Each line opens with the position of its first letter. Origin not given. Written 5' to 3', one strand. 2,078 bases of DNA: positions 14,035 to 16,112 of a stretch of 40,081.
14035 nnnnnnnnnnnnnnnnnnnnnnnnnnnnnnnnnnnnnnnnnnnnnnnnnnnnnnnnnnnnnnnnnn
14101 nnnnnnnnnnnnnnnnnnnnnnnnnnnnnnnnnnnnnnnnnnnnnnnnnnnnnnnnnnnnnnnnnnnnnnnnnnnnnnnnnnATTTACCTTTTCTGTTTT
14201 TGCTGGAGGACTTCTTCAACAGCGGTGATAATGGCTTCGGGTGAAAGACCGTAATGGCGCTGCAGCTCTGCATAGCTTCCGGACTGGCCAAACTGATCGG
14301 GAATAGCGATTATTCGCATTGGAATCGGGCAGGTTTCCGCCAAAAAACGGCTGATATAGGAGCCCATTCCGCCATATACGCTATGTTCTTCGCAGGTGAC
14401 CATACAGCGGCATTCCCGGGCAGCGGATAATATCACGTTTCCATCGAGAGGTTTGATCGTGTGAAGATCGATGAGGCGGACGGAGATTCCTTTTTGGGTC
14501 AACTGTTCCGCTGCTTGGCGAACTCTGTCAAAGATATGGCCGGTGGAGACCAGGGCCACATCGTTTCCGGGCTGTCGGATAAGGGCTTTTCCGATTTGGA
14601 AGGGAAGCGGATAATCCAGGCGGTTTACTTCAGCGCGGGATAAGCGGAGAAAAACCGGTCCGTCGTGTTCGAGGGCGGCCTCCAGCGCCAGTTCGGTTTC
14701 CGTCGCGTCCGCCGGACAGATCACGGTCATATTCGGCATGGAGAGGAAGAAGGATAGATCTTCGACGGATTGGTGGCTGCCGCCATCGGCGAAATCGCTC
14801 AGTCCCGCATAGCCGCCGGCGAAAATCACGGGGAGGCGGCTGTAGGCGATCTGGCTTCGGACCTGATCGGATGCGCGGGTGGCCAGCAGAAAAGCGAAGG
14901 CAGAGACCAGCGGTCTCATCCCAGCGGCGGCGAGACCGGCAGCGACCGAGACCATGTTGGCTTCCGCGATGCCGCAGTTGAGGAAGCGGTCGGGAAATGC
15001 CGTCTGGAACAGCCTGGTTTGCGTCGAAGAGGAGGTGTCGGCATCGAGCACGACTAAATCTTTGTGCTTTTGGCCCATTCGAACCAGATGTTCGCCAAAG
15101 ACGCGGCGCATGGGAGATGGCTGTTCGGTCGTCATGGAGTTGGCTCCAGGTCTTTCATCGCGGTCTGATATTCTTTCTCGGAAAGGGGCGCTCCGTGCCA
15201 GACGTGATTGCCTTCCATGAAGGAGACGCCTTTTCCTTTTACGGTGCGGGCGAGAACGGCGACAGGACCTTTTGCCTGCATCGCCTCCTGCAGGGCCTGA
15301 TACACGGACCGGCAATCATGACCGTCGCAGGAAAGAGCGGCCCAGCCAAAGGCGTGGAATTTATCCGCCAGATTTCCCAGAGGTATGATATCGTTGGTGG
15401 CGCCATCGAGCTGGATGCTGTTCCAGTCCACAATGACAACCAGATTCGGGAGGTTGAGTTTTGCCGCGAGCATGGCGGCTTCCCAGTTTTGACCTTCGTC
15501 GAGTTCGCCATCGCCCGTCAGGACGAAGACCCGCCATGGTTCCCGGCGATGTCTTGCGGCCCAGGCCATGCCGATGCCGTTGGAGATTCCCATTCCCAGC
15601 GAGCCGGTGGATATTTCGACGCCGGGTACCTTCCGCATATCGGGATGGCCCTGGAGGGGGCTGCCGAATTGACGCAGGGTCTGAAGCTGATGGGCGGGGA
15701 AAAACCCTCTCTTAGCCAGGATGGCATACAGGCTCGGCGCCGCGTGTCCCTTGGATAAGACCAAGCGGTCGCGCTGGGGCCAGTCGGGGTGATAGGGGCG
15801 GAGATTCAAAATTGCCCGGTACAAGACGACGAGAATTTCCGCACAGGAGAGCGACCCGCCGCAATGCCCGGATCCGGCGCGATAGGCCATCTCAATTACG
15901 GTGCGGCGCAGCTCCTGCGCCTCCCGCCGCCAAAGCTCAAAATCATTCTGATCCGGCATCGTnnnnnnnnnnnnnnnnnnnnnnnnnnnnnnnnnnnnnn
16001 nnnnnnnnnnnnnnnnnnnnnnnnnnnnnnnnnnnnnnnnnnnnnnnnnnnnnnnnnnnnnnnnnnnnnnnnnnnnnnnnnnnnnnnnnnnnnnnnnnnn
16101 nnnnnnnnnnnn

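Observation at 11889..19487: Kinase-less catabolic operon built around a split transketolase: candidate undescribed sugar pathway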

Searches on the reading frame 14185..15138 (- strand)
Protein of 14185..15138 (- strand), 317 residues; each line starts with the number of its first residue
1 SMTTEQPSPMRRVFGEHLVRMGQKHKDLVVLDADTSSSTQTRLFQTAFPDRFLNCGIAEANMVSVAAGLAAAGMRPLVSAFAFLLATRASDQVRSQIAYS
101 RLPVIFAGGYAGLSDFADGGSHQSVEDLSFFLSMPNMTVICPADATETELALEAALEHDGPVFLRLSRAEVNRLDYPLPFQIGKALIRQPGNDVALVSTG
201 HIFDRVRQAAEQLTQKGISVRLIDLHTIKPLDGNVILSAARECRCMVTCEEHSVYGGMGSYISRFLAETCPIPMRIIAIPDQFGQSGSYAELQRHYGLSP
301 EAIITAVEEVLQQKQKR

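Call 6: search_protein_families(library=pfam, proteins=[window:14185-15138:-], max_evalue=0.01)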
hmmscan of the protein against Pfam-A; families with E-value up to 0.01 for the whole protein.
window:14185-15138:- (317 aa): 4 families
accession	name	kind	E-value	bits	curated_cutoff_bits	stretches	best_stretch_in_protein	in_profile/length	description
PF02779.29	Transket_pyr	-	1.1e-39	136.3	27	1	10-171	5-172/174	Transketolase, pyrimidine binding domain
PF02780.25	Transketolase_C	-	8e-30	103.7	25.9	1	183-303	1-124/124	Transketolase, C-terminal domain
PF22613.1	Transketolase_C_1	-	2.5e-05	24.9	27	1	191-298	11-112/113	Transketolase-like TK C-terminal domain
PF17147.9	PFOR_II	-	8.5e-05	23.3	27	1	193-262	2-71/102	Pyruvate:ferredoxin oxidoreductase core domain II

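Call 10: search_protein_families(library=ncbifam, proteins=[window:14185-15138:-], max_evalue=0.01)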
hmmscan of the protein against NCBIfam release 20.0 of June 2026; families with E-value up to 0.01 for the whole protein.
window:14185-15138:- (317 aa): 12 families
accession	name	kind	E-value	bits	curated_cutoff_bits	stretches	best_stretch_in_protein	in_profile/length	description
NF004559.0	PRK05899.2-5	equivalog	3.1e-72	243.7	488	1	8-313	318-626/627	transketolase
TIGR00204.1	dxs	equivalog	8.7e-56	189.7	465.95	1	10-311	312-615/616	1-deoxy-D-xylulose-5-phosphate synthase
NF003933.0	PRK05444.2-2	equivalog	4.6e-51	174.1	395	1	5-310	286-604/606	1-deoxy-D-xylulose-5-phosphate synthase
NF008968.0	PRK12315.1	subfamily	1.6e-35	122.4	510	1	9-311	280-581/582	1-deoxy-D-xylulose-5-phosphate synthase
NF004556.0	PRK05899.2-2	equivalog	8.3e-35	120.1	575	1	7-311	321-638/639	transketolase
NF006667.0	PRK09212.1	subfamily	7.3e-26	90.8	321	1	45-269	46-279/327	pyruvate dehydrogenase complex E1 component subunit beta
NF008854.0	PRK11892.1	equivalog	2.1e-24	86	454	1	44-268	183-417/464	pyruvate dehydrogenase complex E1 component subunit beta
TIGR00232.1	tktlase_bact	equivalog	4.5e-22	78.2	682.25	1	10-311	351-653/654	transketolase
NF004558.0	PRK05899.2-4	equivalog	2e-20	72.8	788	1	16-309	352-648/651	transketolase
NF007201.0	PRK09622.1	equivalog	0.0014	17.6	590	1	192-261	268-337/405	2-oxoacid:ferredoxin oxidoreductase subunit alpha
NF006412.0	PRK08659.1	equivalog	0.0022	17.3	411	1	192-265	275-346/378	2-oxoacid:acceptor oxidoreductase subunit alpha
TIGR03710.1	OAFO_sf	subfamily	0.004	15.8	482.75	1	188-251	460-522/561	2-oxoacid:acceptor oxidoreductase subunit alpha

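Call 25: search_solved_structures(query=window:14185-15138:-, max_evalue=1e-10, show_alignments=2)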
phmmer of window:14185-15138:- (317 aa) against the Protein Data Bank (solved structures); distinct sequences matched with E-value up to 1e-10: 40.
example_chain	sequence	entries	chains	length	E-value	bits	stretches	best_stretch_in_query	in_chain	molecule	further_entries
6yaj_AAA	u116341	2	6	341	1.1e-72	247.8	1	11-314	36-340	C-terminal chain of split transketolase from Carboxydothermus hydrogenoformans | C-terminal component of the split chain transketolase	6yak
6rjb_A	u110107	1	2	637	2.8e-47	164.5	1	10-310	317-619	Transketolase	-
6ha3_A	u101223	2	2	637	2.8e-47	164.4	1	10-310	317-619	Transketolase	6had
4kxu_A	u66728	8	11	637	2.8e-47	164.4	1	10-310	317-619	Transketolase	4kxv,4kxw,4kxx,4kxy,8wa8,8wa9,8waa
3ooy_A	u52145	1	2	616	4.6e-47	163.8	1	10-308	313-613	Transketolase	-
3mos_A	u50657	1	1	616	7e-47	163.2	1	10-307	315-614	Transketolase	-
2o1s_A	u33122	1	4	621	1.1e-40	142.9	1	11-301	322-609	1-deoxy-D-xylulose-5-phosphate synthase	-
8a8y_A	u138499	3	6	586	2.8e-39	138.2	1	11-304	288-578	1-deoxy-D-xylulose-5-phosphate synthase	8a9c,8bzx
7bzx_B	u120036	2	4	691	2e-37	132.1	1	3-305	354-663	1-deoxy-D-xylulose-5-phosphate synthase, chloroplastic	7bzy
8ogh_A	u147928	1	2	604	5.3e-36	127.4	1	12-303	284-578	1-deoxy-D-xylulose-5-phosphate synthase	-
7a9h_AAA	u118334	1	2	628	6e-36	127.3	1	12-303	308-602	1-deoxy-D-xylulose-5-phosphate synthase,1-deoxy-D-xylulose-5-phosphate synthase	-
8a29_A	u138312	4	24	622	6.6e-36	127.1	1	12-311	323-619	1-deoxy-D-xylulose-5-phosphate synthase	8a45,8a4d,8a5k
9hn8_A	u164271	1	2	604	7.1e-36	127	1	13-303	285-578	1-deoxy-D-xylulose-5-phosphate synthase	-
7a9g_AAA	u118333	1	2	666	8e-36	126.9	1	12-303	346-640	1-deoxy-D-xylulose-5-phosphate synthase,1-deoxy-D-xylulose-5-phosphate synthase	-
6xxg_AAA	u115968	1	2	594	2.3e-34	122.1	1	30-309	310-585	1-deoxy-D-xylulose-5-phosphate synthase,1-deoxy-D-xylulose-5-phosphate synthase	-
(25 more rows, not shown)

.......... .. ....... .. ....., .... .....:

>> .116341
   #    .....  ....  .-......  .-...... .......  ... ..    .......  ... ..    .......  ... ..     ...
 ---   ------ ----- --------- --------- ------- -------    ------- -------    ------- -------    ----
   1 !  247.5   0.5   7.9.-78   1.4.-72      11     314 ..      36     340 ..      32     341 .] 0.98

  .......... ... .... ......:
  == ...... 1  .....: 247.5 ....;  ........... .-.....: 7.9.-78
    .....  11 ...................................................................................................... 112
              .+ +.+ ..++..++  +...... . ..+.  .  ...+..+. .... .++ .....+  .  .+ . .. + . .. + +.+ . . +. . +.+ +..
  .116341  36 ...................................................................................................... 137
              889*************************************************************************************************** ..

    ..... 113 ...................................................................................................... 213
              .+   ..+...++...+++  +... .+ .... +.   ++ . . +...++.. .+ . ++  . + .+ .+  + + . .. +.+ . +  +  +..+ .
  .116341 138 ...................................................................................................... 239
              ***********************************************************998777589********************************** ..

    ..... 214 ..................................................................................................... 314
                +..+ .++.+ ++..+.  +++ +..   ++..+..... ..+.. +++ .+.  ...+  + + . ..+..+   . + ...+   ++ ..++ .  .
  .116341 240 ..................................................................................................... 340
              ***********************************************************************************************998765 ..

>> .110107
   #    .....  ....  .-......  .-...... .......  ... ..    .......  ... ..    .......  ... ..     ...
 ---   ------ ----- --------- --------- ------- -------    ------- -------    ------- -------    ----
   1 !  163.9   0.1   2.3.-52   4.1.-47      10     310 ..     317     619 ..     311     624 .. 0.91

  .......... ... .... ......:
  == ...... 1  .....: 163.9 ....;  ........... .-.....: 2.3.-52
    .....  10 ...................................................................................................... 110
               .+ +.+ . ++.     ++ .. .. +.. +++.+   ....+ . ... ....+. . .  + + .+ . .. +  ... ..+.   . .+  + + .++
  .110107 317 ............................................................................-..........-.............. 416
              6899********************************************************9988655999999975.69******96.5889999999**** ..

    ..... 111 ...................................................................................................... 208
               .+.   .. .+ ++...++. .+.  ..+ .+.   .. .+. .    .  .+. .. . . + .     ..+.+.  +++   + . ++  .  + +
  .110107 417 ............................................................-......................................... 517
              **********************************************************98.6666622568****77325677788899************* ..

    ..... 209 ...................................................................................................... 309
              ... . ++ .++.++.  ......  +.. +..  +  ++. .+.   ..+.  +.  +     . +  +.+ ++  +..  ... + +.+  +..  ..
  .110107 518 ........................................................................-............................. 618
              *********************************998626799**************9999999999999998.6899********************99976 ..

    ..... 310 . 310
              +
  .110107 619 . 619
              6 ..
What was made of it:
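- On Transketolase (ThDP enzyme): The closest structure is the C. hydrogenoformans split transketolase 6yaj, E 1e-72 (call 25).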

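Call 86: find_homologous_proteins(query=window:14185-15135:-, max_evalue=1e-20)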
Query window:14185-15135:- (316 aa): 7547 proteins with E <= 1e-20 among 8000 candidates; the best 120 are listed.
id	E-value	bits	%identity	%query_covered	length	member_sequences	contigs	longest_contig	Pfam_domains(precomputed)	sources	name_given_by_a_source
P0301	5.8e-203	690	98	100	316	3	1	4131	PF02780.26,PF02779.30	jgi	-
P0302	3.8e-143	494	71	97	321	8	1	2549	PF22613.2,PF02780.26,PF02779.30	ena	-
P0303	6.4e-135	467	65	98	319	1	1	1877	PF17147.10,PF22613.2,PF02780.26,PF02779.30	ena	-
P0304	9.8e-135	466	65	100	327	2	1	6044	PF22613.2,PF02780.26,PF02779.30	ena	-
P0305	5.7e-133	461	65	100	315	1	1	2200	PF17147.10,PF22613.2,PF02780.26,PF02779.30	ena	-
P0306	9.1e-133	460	64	99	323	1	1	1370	PF22613.2,PF02780.26,PF02779.30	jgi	-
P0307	3.6e-132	458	63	100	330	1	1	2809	PF22613.2,PF02780.26,PF02779.30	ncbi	-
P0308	5.2e-131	454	67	97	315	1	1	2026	PF22613.2,PF02780.26,PF02779.30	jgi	jgi:transketolase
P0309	5.8e-131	454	62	100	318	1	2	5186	PF22613.2,PF02780.26,PF02779.30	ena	-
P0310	7.2e-131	454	64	97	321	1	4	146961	PF22613.2,PF02780.26,PF02779.30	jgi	jgi:transketolase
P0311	1.5e-130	453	67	95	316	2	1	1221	PF22613.2,PF02780.26,PF02779.30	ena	-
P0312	2.1e-130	452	65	97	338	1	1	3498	PF22613.2,PF02780.26,PF02779.30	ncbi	-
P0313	3.4e-130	451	67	93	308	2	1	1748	PF22613.2,PF02780.26,PF02779.30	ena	-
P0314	1.3e-129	450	66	98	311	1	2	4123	PF22613.2,PF02780.26,PF02779.30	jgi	jgi:transketolase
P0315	1.7e-128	446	64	96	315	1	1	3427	PF22613.2,PF02780.26,PF02779.30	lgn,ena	-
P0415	4.6e-91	323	52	99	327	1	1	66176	PF02780.26,PF02779.30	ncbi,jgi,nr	ncbi:MAG: Transketolase central region [Paenibacillaceae bacterium]|jgi:transketolase|nr:Transketola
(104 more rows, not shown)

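Call 88: find_encoding_contigs(protein=P0415, flank=9000, max_places=2)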
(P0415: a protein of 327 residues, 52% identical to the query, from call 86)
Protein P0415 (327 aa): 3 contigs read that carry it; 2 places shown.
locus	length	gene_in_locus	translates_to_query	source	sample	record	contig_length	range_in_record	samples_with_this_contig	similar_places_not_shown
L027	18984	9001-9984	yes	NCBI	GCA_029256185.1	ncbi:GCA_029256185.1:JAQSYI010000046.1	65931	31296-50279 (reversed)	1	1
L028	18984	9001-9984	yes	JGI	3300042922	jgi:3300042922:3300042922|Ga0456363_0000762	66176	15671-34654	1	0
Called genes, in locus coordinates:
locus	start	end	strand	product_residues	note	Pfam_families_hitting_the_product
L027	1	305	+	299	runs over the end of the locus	PF00528:BPD_transp_1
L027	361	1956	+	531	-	PF12010:DUF3502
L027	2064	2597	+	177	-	-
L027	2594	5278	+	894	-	PF18998:Flg_new_2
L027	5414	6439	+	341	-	PF00356:LacI, PF00532:Peripla_BP_1, PF13407:Peripla_BP_4, PF13377:Peripla_BP_3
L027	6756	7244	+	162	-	PF02502:LacAB_rpiB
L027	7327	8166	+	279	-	PF01261:AP_endonuc_2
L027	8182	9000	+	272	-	PF00456:Transketolase_N, PF13292:DXP_synthase_N, PF00676:E1_dh, PF02775:TPP_enzyme_C (faint)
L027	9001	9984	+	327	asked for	PF02779:Transket_pyr, PF02780:Transketolase_C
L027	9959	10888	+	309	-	PF01261:AP_endonuc_2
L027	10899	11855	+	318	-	PF00389:2-Hacid_dh, PF02826:2-Hacid_dh_C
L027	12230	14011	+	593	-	PF00672:HAMP, PF00015:MCPsignal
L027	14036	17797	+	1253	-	PF00668:Condensation (faint), PF00501:AMP-binding, PF13193:AMP-binding_C, PF00550:PP-binding, PF01370:Epimerase, PF07993:NAD_binding_4, PF16363:GDP_Man_Dehyd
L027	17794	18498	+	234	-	PF01648:ACPS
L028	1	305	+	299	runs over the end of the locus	PF00528:BPD_transp_1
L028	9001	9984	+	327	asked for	PF02779:Transket_pyr, PF02780:Transketolase_C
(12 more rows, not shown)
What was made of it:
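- A Paenibacillaceae clade member also sits in a kinase-free isomerase cluster (call 88).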

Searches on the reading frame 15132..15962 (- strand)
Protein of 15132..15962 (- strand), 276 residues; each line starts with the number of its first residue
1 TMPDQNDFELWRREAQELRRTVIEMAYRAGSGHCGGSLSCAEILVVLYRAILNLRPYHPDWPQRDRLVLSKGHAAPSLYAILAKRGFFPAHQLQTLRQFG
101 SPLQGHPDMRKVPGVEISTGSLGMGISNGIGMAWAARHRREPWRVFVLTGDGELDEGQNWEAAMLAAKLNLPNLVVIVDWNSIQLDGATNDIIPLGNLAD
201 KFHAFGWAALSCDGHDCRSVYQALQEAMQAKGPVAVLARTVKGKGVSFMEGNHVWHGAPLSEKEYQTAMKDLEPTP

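Call 6: search_protein_families(library=pfam, proteins=[window:15132-15962:-], max_evalue=0.01)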
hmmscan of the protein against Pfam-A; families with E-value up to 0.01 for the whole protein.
window:15132-15962:- (276 aa): 4 families
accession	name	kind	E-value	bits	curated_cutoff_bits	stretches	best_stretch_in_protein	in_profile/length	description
PF00456.26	Transketolase_N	-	2.7e-57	194.7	22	1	15-269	6-272/334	Transketolase, thiamine diphosphate binding domain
PF13292.11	DXP_synthase_N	-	1e-14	54.9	21.2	1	14-183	21-173/274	1-deoxy-D-xylulose-5-phosphate synthase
PF00676.26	E1_dh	-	5.7e-09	35.8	22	1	119-229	100-209/300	Dehydrogenase E1 component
PF02775.26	TPP_enzyme_C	-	0.0007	19.9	21.9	0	119-182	27-84/151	Thiamine pyrophosphate enzyme, C-terminal TPP binding domain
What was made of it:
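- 15132..15959 (-): Transketolase N-terminal (ThDP-binding) subunit, 275 aa. Call 6 (PF00456 3e-57).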

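Call 10: search_protein_families(library=ncbifam, proteins=[window:15132-15962:-], max_evalue=0.01)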
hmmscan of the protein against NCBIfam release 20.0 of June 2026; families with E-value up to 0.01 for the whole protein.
window:15132-15962:- (276 aa): 13 families
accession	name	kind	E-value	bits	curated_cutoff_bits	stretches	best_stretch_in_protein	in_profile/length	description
NF004559.0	PRK05899.2-5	equivalog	1.1e-91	307.9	488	1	5-273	12-280/627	transketolase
NF004556.0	PRK05899.2-2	equivalog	5.9e-80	269.3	575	1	8-272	14-276/639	transketolase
TIGR00232.1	tktlase_bact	equivalog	3.2e-58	197.6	682.25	1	16-272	5-273/654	transketolase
NF004558.0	PRK05899.2-4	equivalog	3.9e-50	170.9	788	1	18-272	10-270/651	transketolase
TIGR00759.1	aceE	equivalog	2.1e-19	69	859.9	2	8-190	72-266/885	pyruvate dehydrogenase (acetyl-transferring), homodimeric type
TIGR00204.1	dxs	equivalog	1.9e-17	63.1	465.95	2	14-182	21-172/616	1-deoxy-D-xylulose-5-phosphate synthase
TIGR03186.1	AKGDH_not_PDH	exception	3.7e-16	58.6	1408.3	2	25-208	95-285/889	alpha-ketoglutarate dehydrogenase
TIGR03182.1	PDH_E1_alph_y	equivalog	1.2e-11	44.2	393.85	1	121-252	111-245/315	pyruvate dehydrogenase (acetyl-transferring) E1 component subunit alpha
TIGR03181.1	PDH_E1_alph_x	equivalog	4.5e-11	42.2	411.35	1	121-229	123-230/341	pyruvate dehydrogenase (acetyl-transferring) E1 component subunit alpha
NF003933.0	PRK05444.2-2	equivalog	9.1e-09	34.4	395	1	15-266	29-275/606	1-deoxy-D-xylulose-5-phosphate synthase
NF008968.0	PRK12315.1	subfamily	8.3e-08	30.9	510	1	15-256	25-260/582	1-deoxy-D-xylulose-5-phosphate synthase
NF003616.0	PRK05261.1-1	subfamily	3.6e-05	22.2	777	1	109-229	130-250/788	phosphoketolase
NF004813.0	PRK06163.1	equivalog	0.0043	16.8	240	1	120-250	57-182/202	hypothetical protein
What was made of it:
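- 15132..15959 (-): Call 10.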
